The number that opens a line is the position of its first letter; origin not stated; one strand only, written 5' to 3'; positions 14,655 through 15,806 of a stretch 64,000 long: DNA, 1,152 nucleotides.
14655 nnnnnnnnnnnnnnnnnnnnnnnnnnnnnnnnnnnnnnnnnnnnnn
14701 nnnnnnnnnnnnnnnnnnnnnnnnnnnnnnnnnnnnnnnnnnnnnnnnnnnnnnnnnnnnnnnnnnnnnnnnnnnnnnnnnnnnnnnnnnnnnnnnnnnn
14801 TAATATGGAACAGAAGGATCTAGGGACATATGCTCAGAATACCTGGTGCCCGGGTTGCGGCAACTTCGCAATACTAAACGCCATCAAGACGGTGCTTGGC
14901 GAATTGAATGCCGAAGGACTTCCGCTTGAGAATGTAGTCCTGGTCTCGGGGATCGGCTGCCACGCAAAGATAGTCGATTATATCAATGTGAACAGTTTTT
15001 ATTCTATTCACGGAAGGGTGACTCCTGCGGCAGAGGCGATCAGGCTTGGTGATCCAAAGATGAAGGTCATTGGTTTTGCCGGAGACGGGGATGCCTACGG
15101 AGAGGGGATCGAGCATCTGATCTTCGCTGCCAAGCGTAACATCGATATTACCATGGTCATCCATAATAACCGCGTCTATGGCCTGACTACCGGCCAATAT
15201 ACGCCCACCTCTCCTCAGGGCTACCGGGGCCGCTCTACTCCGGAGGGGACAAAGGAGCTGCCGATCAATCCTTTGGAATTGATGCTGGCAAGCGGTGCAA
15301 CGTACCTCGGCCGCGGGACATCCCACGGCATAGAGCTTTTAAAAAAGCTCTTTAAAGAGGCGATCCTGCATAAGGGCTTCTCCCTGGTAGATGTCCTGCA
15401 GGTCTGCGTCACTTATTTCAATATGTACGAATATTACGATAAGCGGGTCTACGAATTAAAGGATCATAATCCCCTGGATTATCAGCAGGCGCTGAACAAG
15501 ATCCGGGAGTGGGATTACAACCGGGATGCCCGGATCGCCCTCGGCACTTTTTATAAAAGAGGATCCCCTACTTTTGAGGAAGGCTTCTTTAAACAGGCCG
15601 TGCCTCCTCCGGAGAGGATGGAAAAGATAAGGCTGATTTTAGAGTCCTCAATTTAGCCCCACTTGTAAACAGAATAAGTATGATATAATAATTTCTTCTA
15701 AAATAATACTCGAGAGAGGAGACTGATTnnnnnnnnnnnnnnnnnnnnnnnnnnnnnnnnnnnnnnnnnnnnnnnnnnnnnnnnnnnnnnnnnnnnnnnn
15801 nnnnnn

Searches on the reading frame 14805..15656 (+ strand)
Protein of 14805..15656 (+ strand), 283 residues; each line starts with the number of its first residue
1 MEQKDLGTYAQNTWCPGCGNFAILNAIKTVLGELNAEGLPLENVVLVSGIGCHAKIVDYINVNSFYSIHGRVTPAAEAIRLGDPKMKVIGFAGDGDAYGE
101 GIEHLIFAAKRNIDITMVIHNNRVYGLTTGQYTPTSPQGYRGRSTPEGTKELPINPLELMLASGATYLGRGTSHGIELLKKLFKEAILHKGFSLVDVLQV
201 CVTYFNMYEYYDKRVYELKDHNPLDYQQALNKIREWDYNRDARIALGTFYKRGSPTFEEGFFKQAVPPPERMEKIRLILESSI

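Call 73: search_protein_families(library=pfam, proteins=[window:14805-15656:+], max_evalue=0.00001)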
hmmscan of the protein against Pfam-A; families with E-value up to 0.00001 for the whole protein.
window:14805-15656:+ (283 aa): 2 families
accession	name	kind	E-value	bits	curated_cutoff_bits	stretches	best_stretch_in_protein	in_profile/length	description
PF02775.26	TPP_enzyme_C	-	5.6e-27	94.8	21.9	1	50-197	2-151/151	Thiamine pyrophosphate enzyme, C-terminal TPP binding domain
PF12367.13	PFO_beta_C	-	1.1e-11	45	24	1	201-260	1-60/66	Pyruvate ferredoxin oxidoreductase beta subunit C terminal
